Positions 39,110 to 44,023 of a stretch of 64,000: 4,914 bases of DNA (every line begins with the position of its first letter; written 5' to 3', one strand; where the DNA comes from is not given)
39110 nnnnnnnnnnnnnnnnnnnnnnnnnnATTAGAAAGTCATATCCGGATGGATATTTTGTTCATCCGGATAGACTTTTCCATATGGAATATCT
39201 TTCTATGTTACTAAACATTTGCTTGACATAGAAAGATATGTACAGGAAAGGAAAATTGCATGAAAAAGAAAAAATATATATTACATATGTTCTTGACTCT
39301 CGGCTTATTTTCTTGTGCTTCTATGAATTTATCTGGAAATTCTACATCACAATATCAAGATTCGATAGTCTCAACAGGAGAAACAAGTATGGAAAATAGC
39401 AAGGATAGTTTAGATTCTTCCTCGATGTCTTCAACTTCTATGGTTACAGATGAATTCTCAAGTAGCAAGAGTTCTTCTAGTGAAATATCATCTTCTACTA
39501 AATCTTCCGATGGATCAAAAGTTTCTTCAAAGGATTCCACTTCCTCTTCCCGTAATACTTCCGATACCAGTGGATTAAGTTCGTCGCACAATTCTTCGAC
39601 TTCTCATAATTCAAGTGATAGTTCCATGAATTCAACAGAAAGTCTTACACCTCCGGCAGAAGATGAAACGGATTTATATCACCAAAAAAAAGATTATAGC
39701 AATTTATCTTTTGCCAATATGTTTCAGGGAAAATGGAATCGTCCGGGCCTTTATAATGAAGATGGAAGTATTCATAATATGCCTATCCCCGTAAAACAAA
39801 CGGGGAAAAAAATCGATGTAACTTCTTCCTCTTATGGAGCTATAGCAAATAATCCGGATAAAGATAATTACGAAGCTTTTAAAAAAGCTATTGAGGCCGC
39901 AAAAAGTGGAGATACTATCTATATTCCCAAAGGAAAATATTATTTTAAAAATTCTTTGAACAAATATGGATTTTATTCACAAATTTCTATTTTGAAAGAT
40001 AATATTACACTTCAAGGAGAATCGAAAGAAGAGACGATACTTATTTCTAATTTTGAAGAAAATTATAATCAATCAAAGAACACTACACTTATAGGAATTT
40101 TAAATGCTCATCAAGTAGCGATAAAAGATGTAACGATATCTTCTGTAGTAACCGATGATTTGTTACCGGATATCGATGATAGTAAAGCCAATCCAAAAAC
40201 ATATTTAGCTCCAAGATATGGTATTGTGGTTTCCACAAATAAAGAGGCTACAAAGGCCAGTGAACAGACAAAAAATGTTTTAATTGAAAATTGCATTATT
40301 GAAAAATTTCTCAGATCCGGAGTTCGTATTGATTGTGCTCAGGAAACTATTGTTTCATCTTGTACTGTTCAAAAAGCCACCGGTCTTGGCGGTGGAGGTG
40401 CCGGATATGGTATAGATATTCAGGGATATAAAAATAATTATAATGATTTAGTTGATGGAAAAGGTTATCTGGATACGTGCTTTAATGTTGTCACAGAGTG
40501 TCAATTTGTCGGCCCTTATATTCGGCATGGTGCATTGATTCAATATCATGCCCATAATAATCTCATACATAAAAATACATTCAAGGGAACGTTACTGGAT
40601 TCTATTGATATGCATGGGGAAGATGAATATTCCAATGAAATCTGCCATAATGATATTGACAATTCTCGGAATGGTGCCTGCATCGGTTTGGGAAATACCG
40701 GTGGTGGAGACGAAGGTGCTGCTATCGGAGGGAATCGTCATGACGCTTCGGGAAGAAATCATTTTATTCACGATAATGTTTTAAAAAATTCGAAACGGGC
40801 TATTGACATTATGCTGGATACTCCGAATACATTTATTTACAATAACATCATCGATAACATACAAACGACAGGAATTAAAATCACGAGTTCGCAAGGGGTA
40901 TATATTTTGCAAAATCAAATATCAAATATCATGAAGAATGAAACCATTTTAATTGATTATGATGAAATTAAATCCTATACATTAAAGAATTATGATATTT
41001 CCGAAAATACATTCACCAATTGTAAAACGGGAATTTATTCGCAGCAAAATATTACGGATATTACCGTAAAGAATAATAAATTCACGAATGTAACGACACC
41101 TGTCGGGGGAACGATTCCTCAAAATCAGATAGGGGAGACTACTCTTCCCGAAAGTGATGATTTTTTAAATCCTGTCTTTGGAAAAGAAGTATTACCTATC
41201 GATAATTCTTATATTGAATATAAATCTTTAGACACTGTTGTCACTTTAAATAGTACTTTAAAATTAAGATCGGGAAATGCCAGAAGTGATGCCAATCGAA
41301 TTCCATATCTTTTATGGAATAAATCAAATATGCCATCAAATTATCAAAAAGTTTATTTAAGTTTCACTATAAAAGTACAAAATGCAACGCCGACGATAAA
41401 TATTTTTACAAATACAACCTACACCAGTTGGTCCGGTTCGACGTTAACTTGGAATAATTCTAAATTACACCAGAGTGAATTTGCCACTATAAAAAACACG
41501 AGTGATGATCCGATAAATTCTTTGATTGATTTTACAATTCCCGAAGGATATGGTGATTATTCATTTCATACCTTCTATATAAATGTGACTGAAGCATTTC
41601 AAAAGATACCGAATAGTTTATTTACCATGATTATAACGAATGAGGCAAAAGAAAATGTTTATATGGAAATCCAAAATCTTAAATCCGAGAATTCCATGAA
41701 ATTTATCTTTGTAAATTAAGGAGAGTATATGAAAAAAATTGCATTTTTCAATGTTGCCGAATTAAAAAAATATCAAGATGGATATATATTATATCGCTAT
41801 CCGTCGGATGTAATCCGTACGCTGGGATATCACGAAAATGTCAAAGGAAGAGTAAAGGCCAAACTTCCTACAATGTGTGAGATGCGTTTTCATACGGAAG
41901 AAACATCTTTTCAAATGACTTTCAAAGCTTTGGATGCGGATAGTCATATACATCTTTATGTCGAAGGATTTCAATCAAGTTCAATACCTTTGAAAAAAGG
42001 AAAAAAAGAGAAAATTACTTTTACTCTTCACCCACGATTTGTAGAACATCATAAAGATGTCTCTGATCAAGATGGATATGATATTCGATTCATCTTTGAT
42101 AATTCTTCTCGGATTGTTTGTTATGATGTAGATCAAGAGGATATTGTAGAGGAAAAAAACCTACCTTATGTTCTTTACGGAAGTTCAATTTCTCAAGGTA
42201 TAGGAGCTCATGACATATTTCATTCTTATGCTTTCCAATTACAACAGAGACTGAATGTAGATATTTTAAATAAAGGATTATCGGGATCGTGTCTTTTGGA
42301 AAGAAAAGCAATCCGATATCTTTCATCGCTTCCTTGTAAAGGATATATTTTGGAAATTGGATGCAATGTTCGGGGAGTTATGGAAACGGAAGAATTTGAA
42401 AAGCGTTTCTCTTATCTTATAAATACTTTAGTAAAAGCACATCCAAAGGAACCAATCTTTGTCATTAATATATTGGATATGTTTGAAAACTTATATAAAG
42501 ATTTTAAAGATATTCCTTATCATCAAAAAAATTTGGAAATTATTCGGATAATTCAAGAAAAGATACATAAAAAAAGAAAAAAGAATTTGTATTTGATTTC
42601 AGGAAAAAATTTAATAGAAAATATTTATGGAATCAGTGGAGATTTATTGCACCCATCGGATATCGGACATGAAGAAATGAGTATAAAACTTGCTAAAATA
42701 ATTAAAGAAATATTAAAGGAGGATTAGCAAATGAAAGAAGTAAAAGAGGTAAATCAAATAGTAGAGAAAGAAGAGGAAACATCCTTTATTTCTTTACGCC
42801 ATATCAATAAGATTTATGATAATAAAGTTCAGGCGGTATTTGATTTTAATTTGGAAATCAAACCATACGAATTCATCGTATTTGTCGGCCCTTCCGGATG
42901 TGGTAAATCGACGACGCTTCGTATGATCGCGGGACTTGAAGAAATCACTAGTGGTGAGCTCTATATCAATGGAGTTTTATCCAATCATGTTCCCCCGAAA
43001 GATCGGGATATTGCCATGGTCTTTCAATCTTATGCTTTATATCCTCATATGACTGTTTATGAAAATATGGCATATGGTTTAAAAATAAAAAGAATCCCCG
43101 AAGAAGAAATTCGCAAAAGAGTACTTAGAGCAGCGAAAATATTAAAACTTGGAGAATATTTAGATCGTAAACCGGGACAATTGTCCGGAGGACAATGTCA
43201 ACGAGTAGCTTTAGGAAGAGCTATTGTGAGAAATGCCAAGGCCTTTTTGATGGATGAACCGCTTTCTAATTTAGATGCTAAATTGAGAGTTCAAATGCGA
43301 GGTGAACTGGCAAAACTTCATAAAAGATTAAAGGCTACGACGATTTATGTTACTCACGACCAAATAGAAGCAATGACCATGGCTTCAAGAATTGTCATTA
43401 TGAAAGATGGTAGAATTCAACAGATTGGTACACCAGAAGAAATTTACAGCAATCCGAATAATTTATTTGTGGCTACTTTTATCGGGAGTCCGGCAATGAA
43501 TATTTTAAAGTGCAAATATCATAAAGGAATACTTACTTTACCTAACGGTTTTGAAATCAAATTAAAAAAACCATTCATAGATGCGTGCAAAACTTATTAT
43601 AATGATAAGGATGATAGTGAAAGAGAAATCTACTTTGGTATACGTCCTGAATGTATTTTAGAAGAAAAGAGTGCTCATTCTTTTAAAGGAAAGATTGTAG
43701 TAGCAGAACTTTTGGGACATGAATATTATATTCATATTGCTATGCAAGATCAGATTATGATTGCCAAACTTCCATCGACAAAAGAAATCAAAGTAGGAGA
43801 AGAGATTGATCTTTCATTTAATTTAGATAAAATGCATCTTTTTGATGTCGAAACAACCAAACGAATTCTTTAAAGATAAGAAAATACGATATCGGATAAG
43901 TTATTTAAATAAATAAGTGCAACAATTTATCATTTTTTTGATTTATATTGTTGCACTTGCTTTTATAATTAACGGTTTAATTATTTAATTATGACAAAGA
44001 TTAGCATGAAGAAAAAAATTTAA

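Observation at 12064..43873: A roughly 32-kb Gram-positive polysaccharide utilisation island with an unusual enzyme mix and ambiguous substrate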

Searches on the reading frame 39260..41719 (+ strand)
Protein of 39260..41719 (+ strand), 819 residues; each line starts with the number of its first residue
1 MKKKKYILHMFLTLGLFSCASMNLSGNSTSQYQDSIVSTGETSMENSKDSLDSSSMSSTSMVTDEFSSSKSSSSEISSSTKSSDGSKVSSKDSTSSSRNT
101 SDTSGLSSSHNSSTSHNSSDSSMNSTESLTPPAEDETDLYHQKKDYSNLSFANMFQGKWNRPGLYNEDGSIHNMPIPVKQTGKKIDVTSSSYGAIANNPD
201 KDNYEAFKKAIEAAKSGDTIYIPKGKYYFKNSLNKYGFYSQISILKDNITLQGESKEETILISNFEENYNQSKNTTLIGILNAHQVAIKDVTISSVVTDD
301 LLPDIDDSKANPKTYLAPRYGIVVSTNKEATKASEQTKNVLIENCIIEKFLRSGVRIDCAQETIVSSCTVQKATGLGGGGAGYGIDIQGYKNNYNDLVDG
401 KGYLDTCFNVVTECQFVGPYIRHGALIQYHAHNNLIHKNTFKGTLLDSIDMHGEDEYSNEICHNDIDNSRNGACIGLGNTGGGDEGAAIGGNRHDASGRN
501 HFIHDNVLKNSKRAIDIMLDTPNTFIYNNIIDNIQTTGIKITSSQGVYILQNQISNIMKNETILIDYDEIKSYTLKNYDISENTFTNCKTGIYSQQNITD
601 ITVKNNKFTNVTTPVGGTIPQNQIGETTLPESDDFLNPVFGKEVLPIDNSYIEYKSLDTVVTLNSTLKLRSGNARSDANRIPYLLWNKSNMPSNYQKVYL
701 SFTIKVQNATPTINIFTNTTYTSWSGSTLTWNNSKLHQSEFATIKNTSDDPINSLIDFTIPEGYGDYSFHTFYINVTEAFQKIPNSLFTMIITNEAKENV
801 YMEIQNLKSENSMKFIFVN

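Call 5: search_protein_families(library=pfam, proteins=[window:39260-41719:+], max_evalue=0.01)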
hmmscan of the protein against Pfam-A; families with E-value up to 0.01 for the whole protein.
window:39260-41719:+ (819 aa): 2 families
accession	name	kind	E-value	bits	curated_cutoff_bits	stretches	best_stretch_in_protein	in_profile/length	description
PF13229.12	Beta_helix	-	4.8e-05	23.5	25.9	2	431-608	31-158/158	Right handed beta helix region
PF05048.19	NosD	-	0.00021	21.2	23.6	1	485-611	61-173/212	Periplasmic copper-binding protein (NosD)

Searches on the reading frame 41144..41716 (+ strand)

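Call 36: search_protein_families(library=pfam, proteins=[window:41144-41716:+], max_evalue=5)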
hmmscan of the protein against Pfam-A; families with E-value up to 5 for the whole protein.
window:41144-41716:+ (191 aa): 1 family
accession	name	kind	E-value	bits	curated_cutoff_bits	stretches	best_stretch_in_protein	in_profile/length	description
PF24517.2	CBM96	-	0.0003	21.1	26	1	17-118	6-108/164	Carbohydrate-binding module family 96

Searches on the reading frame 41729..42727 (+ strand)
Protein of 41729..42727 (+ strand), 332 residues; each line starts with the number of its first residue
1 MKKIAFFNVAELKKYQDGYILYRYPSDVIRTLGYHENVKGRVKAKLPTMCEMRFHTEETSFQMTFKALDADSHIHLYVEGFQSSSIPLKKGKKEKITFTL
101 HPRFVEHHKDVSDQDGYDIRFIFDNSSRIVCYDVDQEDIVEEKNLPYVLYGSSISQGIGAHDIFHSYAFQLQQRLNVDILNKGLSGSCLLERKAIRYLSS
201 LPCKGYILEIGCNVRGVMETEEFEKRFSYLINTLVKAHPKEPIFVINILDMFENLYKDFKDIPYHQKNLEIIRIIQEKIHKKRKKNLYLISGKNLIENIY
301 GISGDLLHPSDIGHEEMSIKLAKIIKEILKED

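Call 5: search_protein_families(library=pfam, proteins=[window:41729-42727:+], max_evalue=0.01)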
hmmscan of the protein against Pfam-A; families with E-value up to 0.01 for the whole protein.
window:41729-42727:+ (332 aa): 3 families
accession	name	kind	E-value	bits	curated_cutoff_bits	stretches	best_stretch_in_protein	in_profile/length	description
PF14606.12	Lipase_GDSL_3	-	1.7e-25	90.8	27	1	146-326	3-178/178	GDSL-like Lipase/Acylhydrolase family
PF13472.12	Lipase_GDSL_2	-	4.3e-06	27.8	32.9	1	150-315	2-177/178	GDSL-like Lipase/Acylhydrolase family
PF00657.28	Lipase_GDSL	-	0.0039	17.8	23.6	0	158-318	84-205/208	GDSL-like Lipase/Acylhydrolase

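Call 67: search_protein_families(library=ncbifam, proteins=[window:41729-42727:+], max_evalue=0.001)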
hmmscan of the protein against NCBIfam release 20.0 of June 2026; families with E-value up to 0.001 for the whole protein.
window:41729-42727:+ (332 aa): 0 families

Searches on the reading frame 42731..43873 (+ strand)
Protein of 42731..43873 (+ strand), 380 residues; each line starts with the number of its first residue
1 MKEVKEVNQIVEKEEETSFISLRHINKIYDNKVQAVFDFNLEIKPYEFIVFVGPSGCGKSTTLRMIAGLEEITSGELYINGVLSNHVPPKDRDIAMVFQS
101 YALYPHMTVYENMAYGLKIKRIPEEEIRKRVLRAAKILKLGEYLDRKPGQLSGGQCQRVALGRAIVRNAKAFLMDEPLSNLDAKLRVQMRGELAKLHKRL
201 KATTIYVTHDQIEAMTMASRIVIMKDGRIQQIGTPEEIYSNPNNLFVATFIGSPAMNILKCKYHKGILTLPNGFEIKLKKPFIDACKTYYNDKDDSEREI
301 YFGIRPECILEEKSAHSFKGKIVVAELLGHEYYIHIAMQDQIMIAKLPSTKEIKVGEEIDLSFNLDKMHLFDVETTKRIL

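Call 5: search_protein_families(library=pfam, proteins=[window:42731-43873:+], max_evalue=0.01)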
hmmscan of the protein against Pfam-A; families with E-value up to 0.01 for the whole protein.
window:42731-43873:+ (380 aa): 8 families
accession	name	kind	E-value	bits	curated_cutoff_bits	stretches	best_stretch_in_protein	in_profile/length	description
PF00005.33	ABC_tran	-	1.4e-29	103.9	25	1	38-178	3-136/137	ABC transporter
PF17912.7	OB_MalK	-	6e-09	37.1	27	1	252-307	1-51/53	MalK OB fold domain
PF08402.16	TOBE_2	-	3.3e-08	34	21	1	303-371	2-76/76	TOBE domain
PF03459.23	TOBE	-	5.9e-06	26.9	22.3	1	317-370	6-64/64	TOBE domain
PF03215.21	Rad17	-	8.2e-06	26.3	23.8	1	35-113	34-112/186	Rad17 P-loop domain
PF13304.12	AAA_21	-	0.00033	21.2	27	0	48-69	1-22/304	AAA domain, putative AbiEii toxin, Type IV TA system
PF02463.25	SMC_N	-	0.002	18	40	0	47-227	25-217/220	RecF/RecN/SMC N terminal domain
PF13401.12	AAA_22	-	0.0053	17.5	27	1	47-70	6-29/130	AAA domain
